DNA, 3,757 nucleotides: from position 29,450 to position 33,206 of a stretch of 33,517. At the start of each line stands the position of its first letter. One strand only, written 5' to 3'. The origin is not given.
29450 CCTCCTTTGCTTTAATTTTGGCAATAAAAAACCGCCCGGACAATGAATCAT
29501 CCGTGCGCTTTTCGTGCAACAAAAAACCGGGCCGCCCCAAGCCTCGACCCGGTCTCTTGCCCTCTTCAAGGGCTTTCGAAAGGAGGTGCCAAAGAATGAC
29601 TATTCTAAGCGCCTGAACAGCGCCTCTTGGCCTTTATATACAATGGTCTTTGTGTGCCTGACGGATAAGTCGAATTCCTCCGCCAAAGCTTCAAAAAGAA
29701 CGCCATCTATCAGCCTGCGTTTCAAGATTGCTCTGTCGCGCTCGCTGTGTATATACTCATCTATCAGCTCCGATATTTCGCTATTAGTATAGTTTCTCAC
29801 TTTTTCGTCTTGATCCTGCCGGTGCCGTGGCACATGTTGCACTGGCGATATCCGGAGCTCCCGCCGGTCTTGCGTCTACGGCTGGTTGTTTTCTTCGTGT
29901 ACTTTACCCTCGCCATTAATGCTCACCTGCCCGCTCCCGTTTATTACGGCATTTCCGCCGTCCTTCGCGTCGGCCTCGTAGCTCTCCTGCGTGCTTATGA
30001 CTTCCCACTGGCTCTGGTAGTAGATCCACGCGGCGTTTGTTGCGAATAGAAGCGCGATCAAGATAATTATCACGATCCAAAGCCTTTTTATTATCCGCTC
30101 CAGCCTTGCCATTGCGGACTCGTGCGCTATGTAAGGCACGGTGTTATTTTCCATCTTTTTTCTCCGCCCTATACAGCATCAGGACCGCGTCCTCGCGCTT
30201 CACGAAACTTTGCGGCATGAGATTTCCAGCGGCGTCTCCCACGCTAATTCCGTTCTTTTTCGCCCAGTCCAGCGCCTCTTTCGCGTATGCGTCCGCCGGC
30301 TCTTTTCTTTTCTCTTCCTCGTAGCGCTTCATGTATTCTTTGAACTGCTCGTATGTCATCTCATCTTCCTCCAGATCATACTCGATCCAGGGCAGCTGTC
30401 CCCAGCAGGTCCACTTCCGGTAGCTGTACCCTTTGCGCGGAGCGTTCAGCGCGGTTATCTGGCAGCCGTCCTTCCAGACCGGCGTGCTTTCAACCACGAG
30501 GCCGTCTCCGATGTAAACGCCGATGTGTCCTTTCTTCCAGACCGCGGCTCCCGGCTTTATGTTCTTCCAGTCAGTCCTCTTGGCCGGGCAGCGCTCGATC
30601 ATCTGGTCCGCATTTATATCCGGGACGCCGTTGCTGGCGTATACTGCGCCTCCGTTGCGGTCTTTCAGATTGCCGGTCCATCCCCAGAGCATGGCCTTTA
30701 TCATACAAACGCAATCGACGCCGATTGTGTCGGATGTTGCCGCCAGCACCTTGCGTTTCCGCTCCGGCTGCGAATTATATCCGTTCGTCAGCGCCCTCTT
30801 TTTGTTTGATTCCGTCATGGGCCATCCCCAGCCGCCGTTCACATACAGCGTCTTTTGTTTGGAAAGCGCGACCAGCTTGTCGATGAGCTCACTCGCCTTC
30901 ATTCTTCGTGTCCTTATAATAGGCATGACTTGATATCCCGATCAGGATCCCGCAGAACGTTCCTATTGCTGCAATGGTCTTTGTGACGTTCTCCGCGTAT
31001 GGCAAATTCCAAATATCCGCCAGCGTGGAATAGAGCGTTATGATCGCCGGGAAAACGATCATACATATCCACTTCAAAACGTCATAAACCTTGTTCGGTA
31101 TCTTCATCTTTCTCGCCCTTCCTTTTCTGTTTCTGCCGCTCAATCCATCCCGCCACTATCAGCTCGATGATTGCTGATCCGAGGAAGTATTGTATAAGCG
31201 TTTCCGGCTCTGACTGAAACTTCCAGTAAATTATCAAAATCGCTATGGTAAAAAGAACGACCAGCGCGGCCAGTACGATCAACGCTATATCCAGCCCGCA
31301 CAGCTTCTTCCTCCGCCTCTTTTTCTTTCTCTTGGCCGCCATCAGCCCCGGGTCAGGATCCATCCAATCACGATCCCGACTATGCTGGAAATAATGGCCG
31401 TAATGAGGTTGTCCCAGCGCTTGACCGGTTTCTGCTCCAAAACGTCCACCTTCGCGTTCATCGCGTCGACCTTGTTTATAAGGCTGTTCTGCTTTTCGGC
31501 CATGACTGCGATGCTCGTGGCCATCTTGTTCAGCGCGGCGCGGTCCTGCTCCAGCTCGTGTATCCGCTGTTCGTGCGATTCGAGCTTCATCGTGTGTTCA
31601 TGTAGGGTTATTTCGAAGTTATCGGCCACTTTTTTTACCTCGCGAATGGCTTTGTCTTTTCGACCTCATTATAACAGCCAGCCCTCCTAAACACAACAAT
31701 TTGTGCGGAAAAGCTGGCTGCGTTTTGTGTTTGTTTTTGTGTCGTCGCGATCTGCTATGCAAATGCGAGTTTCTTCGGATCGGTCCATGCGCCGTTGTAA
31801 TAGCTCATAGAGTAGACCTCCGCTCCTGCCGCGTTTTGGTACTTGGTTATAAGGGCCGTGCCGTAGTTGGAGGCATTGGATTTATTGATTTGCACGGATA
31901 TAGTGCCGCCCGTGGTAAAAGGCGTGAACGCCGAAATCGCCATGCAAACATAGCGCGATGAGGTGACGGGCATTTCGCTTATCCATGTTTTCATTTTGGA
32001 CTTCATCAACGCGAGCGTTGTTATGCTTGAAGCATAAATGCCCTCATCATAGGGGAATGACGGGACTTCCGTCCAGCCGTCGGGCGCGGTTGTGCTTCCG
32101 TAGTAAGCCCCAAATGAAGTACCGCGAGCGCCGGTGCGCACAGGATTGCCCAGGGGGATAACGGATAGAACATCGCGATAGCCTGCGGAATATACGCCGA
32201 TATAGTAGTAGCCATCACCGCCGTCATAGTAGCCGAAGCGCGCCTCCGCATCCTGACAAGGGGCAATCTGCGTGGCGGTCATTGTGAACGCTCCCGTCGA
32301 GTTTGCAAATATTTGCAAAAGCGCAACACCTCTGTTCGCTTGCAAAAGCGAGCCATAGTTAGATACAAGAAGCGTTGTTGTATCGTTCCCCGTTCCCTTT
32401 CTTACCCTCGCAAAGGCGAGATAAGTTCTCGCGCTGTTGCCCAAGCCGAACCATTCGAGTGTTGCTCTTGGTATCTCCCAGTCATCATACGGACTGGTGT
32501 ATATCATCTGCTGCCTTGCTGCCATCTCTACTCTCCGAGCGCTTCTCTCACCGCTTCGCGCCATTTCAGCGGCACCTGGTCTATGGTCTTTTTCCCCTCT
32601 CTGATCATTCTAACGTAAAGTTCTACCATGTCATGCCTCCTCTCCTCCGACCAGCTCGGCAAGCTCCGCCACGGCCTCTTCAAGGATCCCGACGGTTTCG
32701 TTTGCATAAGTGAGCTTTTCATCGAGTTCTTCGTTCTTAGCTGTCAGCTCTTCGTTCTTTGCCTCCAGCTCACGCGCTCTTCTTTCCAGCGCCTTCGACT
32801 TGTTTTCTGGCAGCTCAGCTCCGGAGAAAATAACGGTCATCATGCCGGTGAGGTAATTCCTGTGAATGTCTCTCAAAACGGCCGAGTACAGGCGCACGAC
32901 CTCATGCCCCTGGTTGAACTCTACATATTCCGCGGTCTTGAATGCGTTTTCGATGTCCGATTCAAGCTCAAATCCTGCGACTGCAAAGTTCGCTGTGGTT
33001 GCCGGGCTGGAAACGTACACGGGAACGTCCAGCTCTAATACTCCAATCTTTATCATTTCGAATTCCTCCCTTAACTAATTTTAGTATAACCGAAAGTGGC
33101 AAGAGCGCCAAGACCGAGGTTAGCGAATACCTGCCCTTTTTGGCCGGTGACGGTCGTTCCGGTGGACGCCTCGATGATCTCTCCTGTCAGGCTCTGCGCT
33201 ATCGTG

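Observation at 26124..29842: Terminator-insulated seven-gene accessory cassette of low-complexity, Cys-rich and TNF-like proteins with an upstream region-4-type regulator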

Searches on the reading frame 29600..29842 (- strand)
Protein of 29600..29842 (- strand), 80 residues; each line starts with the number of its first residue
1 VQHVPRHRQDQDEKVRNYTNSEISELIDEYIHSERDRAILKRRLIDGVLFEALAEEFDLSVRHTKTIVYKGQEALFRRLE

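Call 5: search_protein_families(library=pfam, max_evalue=0.1, proteins=[window:29600-29842:-])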
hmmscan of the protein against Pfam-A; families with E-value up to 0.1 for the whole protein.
window:29600-29842:- (80 aa): 2 families
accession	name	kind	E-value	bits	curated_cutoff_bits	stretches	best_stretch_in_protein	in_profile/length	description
PF09860.14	DUF2087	-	0.0027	18.2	22.4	1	13-49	24-57/69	Uncharacterized protein conserved in bacteria (DUF2087)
PF04545.22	Sigma70_r4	-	0.007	16.3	24.1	1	33-71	6-44/50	Sigma-70, region 4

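Call 6: search_protein_families(library=phrogs, max_evalue=0.01, proteins=[window:29600-29842:-])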
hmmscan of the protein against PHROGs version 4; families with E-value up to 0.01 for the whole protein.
window:29600-29842:- (80 aa): 0 families

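Call 16: search_protein_families(library=ncbifam, max_evalue=0.1, proteins=[window:29600-29842:-])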
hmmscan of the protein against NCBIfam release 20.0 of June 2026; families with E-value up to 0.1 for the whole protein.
window:29600-29842:- (80 aa): 6 families
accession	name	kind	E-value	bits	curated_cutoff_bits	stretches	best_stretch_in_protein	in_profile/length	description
TIGR02937.1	sigma70-ECF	superfamily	0.0012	18.5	42.9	1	11-75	95-161/165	sigma-70 family RNA polymerase sigma factor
NF007223.0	PRK09641.1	equivalog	0.0018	18.1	209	1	9-79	115-184/187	RNA polymerase sigma factor SigW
TIGR02948.1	SigW_bacill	equivalog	0.0064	16.6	243.1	1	12-79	118-184/187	RNA polymerase sigma factor SigW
TIGR02959.1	SigZ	equivalog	0.054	13.3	168.65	1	8-77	75-146/170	RNA polymerase sigma factor SigZ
NF007215.0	PRK09637.1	equivalog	0.063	13.3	212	1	9-76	82-151/181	RNA polymerase sigma factor SigZ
NF005248.0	PRK06759.1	equivalog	0.071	12.8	133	1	21-69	94-144/156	RNA polymerase factor sigma-70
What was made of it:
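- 29600..29842 (-): Small HTH protein resembling sigma-70 region 4 (80 aa from the GTG at 29842; judging from the length of homologues, more likely 66 aa from the GTG at 29800). Candidate regulator of the module. Pfam Sigma70_r4 E = 0.007 and NCBIfam sigma70-ECF E = 0.0012, SigW C-terminus E = 0.0018, all below the cut-offs (calls 5, 16).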

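Call 17: search_protein_families(library=padloc, max_evalue=0.1, proteins=[window:29600-29842:-])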
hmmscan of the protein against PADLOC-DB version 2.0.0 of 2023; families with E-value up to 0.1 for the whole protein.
window:29600-29842:- (80 aa): 0 families

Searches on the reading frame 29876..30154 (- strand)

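Call 5: search_protein_families(library=pfam, max_evalue=0.1, proteins=[window:29876-30154:-])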
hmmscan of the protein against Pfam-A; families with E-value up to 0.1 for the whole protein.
window:29876-30154:- (92 aa): 0 families

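Call 6: search_protein_families(library=phrogs, max_evalue=0.01, proteins=[window:29876-30154:-])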
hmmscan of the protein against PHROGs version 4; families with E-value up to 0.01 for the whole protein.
window:29876-30154:- (92 aa): 0 families

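Call 16: search_protein_families(library=ncbifam, max_evalue=0.1, proteins=[window:29876-30154:-])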
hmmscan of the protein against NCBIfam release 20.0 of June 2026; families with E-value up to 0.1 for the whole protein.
window:29876-30154:- (92 aa): 2 families
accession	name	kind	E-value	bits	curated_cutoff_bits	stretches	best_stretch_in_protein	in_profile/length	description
NF033218.1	anchor_AmaP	equivalog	0.056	13.2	55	1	20-59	2-40/166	alkaline shock response membrane anchor protein AmaP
NF011852.0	PRK15324.1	equivalog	0.072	12.5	261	1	24-49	209-233/252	EscJ/YscJ/HrcJ family type III secretion inner membrane ring protein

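Call 17: search_protein_families(library=padloc, max_evalue=0.1, proteins=[window:29876-30154:-])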
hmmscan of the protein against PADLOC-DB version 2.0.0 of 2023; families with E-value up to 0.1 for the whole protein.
window:29876-30154:- (92 aa): 0 families

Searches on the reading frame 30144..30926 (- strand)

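Call 5: search_protein_families(library=pfam, max_evalue=0.1, proteins=[window:30144-30926:-])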
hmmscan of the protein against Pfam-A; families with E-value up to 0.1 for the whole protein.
window:30144-30926:- (260 aa): 1 family
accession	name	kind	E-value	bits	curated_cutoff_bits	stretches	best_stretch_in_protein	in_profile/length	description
PF00395.25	SLH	-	0.00061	20.1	20.8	1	212-247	9-43/44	S-layer homology domain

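Call 6: search_protein_families(library=phrogs, max_evalue=0.01, proteins=[window:30144-30926:-])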
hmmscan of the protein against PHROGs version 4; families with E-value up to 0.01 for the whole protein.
window:30144-30926:- (260 aa): 0 families

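Call 16: search_protein_families(library=ncbifam, max_evalue=0.1, proteins=[window:30144-30926:-])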
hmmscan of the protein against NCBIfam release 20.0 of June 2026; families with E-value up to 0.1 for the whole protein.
window:30144-30926:- (260 aa): 1 family
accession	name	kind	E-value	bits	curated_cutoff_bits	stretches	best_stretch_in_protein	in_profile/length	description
NF033190.2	inl_like_NEAT_1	exception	0.0096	14.2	1275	1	196-257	694-754/754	NEAT domain-containing leucine-rich repeat protein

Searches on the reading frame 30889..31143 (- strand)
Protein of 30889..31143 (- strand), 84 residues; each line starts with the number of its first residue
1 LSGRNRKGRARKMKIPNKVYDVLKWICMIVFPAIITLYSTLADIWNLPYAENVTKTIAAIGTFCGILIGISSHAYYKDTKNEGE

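Call 10: search_protein_families(library=phrogs, max_evalue=0.001, proteins=[window:30889-31143:-])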
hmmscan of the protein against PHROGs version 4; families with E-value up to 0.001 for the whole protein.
window:30889-31143:- (84 aa): 3 families
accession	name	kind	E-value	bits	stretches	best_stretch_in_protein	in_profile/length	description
phrog_881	-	lysis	1.5e-20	74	1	13-79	1-67/68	holin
phrog_9233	-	lysis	1.1e-19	71.7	1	11-80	10-79/124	holin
phrog_13239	-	unknown function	8.4e-12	46.5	1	15-77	19-81/138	-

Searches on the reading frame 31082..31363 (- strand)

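Call 49: search_protein_families(library=pfam, max_evalue=0.01, proteins=[window:31082-31363:-])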
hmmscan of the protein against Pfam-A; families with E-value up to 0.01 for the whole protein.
window:31082-31363:- (93 aa): 2 families
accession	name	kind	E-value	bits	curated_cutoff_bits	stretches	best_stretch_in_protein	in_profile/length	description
PF11026.13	DUF2721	-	0.00011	22.5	28.3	1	10-71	51-112/129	Protein of unknown function (DUF2721)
PF13194.11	DUF4010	-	0.0011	19.2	30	1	13-86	44-116/210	Domain of unknown function (DUF4010)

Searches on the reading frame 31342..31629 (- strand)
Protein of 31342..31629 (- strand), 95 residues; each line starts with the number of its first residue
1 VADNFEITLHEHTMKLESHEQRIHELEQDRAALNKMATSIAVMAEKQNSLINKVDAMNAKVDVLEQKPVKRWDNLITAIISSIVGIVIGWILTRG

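Call 49: search_protein_families(library=pfam, max_evalue=0.01, proteins=[window:31342-31629:-])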
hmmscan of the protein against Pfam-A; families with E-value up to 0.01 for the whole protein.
window:31342-31629:- (95 aa): 3 families
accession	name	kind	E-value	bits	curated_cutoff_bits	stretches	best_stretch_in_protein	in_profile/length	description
PF06599.16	DUF1139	-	0.0069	16.3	25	1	19-74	40-95/309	Protein of unknown function (DUF1139)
PF16326.10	ABC_tran_CTD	-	0.0089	16.7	32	0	15-66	9-62/69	ABC transporter C-terminal domain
PF23991.1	DUF7310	-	0.0095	16.8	40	0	8-45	31-68/83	Coiled-coil region of unknown function (DUF7310)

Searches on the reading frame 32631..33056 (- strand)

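Call 11: search_protein_families(library=phrogs, max_evalue=0.001, proteins=[window:32631-33056:-])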
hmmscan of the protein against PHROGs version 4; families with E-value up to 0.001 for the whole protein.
window:32631-33056:- (141 aa): 0 families

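Call 49: search_protein_families(library=pfam, max_evalue=0.01, proteins=[window:32631-33056:-])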
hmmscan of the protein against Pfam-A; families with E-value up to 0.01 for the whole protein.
window:32631-33056:- (141 aa): 1 family
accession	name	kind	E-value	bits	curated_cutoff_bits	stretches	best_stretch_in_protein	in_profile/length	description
PF12072.13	RNase_Y_N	-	0.003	17.4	32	1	84-135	95-146/201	RNase Y N-terminal region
